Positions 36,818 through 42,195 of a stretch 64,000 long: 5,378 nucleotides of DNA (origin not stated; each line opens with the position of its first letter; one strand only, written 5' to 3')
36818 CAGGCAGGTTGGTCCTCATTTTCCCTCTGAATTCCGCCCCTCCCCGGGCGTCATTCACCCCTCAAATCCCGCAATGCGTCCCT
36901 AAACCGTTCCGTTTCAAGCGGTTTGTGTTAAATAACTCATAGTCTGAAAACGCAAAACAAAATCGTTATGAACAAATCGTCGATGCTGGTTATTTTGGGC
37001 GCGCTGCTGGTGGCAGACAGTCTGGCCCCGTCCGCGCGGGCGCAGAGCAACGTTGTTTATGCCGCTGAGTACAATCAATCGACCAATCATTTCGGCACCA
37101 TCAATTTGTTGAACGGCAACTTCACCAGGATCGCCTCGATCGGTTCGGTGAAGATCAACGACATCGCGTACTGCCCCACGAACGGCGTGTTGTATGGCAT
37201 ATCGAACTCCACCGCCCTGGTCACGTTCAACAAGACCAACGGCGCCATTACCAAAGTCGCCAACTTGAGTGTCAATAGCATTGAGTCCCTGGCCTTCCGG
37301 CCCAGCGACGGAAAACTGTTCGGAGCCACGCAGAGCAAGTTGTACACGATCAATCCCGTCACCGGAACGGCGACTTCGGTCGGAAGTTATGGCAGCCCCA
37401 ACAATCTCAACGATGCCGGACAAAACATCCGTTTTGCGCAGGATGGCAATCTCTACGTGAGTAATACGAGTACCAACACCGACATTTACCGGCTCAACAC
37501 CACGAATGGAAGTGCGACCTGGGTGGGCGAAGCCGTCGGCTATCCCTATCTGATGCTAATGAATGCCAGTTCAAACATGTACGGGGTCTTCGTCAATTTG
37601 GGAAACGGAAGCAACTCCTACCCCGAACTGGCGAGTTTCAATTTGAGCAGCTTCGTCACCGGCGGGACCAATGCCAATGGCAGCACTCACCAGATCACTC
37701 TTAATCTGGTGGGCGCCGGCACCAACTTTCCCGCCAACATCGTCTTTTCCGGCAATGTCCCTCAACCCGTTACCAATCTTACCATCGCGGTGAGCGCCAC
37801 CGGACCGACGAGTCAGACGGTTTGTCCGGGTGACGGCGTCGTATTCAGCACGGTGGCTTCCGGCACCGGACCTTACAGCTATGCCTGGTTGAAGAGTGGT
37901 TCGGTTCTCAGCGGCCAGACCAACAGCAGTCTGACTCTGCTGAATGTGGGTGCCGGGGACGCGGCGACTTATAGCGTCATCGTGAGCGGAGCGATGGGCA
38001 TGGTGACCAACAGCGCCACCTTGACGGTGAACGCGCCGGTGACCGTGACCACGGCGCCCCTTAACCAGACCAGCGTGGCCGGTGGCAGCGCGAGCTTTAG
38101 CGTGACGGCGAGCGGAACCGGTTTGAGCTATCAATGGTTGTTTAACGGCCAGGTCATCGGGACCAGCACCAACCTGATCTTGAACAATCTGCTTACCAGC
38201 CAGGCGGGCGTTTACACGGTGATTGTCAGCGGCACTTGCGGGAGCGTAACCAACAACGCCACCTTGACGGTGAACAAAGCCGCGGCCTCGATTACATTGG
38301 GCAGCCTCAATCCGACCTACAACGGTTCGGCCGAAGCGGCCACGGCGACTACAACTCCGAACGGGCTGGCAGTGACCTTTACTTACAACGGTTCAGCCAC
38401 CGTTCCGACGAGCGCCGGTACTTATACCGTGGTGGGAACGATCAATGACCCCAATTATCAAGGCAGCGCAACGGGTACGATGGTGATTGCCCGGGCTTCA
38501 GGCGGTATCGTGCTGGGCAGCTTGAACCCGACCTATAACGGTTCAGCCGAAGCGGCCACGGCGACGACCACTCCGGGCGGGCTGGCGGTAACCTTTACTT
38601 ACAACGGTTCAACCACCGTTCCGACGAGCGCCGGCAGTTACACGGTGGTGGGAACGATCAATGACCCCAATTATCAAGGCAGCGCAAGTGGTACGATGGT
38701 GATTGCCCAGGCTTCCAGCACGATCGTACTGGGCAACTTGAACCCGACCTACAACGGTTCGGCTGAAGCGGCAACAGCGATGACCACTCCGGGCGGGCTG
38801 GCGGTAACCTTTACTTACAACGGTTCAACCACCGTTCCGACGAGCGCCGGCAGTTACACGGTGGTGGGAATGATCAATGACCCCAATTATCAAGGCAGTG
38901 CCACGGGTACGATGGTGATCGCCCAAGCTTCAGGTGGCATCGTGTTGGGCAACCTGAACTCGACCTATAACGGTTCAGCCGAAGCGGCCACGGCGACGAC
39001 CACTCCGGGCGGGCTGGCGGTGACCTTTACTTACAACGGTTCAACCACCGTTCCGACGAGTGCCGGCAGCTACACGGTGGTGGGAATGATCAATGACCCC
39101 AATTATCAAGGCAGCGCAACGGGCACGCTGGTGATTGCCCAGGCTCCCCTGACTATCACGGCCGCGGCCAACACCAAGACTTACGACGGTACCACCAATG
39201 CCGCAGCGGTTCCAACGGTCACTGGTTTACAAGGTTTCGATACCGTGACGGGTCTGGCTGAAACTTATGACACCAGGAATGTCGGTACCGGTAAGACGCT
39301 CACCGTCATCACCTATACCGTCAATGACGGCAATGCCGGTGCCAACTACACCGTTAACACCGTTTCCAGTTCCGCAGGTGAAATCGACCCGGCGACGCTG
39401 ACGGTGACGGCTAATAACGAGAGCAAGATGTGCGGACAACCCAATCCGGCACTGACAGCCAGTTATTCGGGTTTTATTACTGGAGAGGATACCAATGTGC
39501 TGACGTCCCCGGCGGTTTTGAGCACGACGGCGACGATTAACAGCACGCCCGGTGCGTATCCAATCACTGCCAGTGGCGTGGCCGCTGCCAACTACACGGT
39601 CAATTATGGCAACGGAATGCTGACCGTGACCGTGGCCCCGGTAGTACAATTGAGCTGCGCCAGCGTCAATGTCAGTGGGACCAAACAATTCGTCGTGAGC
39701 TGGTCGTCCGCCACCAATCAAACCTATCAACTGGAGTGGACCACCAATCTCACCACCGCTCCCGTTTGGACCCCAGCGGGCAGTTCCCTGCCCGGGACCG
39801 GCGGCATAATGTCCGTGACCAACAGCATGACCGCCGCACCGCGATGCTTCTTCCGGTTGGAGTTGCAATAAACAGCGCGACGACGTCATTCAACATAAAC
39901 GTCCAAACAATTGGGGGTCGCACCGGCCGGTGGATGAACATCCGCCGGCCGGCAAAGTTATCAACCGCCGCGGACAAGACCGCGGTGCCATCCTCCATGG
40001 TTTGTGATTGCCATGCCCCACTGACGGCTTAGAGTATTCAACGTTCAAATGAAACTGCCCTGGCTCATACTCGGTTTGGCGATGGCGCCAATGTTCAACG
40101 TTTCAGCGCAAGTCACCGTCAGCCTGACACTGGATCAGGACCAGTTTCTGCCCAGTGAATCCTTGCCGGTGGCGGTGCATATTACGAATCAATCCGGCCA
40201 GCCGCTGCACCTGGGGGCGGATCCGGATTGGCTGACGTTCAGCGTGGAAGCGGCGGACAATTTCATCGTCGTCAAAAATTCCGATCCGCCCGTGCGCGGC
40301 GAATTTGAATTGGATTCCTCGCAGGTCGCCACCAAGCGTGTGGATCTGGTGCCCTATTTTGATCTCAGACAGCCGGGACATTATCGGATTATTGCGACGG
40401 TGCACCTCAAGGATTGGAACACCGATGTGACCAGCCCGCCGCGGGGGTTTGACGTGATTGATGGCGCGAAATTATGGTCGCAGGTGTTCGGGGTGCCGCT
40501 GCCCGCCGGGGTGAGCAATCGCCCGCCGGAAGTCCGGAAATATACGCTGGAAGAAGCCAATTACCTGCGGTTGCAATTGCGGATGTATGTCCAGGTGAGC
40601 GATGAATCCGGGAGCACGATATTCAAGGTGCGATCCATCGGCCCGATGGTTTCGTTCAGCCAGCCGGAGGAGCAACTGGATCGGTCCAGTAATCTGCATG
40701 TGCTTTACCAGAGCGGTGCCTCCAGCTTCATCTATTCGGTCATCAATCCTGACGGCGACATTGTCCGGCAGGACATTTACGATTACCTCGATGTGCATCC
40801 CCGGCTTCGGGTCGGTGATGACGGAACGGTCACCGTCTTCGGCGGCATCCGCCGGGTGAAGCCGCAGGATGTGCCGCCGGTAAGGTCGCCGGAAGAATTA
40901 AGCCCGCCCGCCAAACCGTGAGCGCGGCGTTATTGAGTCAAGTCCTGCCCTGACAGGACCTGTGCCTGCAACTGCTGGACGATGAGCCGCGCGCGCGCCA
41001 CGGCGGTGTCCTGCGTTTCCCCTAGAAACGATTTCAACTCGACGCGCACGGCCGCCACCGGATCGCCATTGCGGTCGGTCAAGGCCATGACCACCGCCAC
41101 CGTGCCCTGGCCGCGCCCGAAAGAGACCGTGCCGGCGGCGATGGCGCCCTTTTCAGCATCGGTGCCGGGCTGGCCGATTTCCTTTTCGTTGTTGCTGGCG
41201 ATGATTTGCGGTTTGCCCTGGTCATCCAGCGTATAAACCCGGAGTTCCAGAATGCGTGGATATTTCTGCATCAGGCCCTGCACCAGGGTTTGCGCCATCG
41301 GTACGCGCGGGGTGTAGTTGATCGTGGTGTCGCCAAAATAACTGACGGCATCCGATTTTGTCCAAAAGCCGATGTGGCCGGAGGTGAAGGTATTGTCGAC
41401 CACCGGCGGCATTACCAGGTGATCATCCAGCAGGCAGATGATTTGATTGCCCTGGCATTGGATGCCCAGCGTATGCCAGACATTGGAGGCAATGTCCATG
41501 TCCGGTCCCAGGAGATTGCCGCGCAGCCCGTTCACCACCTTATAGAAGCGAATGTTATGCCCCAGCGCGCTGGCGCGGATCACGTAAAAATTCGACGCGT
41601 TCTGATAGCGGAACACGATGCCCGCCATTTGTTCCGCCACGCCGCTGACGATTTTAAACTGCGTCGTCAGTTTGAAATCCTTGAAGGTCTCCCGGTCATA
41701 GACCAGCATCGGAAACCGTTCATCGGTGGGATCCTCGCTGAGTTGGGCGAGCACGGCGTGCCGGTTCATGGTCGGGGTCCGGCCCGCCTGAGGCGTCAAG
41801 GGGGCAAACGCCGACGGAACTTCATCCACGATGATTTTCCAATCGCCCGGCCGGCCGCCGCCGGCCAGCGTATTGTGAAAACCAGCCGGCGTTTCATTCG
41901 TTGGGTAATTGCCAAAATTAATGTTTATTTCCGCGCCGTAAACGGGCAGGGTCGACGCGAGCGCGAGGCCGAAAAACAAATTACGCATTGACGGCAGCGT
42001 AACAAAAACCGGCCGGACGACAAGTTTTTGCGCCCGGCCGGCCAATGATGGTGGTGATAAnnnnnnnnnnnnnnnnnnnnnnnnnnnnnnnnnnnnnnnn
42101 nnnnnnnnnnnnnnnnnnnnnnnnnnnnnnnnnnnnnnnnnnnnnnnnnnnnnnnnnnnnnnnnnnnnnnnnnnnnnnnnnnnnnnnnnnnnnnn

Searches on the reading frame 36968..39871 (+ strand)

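Call 37: search_protein_families(library=pfam, proteins=[window:36968-39871:+])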
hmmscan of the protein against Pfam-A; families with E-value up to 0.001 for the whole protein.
window:36968-39871:+ (967 aa): 9 families
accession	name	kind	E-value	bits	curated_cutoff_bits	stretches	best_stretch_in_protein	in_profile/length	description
PF18887.5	MBG_3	-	1.7e-104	342.4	25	4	440-511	1-72/72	MBG domain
PF18676.6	MBG_2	-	2.4e-21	76.5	25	1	811-886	1-72/72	MBG domain (YGX type)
PF07679.22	I-set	-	8.5e-13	48.6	23.7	1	279-354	6-90/90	Immunoglobulin I-set domain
PF18657.6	YDG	-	1.8e-12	47.8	25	1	726-799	3-83/85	YDG domain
PF14339.12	DUF4394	-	1.4e-09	38.1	29.6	2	105-143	28-67/230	Domain of unknown function (DUF4394)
PF13927.12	Ig_3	-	4.3e-09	37.2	30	1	280-340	8-77/78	Immunoglobulin domain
PF00729.24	Viral_coat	-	1.2e-08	35.5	23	0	530-625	94-190/207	Viral coat protein (S domain)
PF13895.12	Ig_2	-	3e-05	24.6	27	0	281-354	7-79/79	Immunoglobulin domain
PF03057.20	DUF236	-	0.00074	19.7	25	0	493-498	13-18/31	DUF236 repeat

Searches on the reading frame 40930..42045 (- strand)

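Call 6: search_protein_families(library=ncbifam, proteins=[window:40930-42045:-])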
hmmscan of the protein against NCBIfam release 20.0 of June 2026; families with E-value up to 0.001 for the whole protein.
window:40930-42045:- (371 aa): 0 families

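Call 37: search_protein_families(library=pfam, proteins=[window:40930-42045:-])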
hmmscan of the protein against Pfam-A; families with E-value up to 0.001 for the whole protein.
window:40930-42045:- (371 aa): 2 families
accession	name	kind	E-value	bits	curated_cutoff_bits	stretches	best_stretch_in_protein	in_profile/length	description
PF06439.18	3keto-disac_hyd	-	1.1e-08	35.8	26.8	1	104-236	35-181/187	3-keto-disaccharide hydrolase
PF17851.8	GH43_C2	-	0.00058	20.1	22.7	0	104-200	40-142/203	Beta xylosidase C-terminal Concanavalin A-like domain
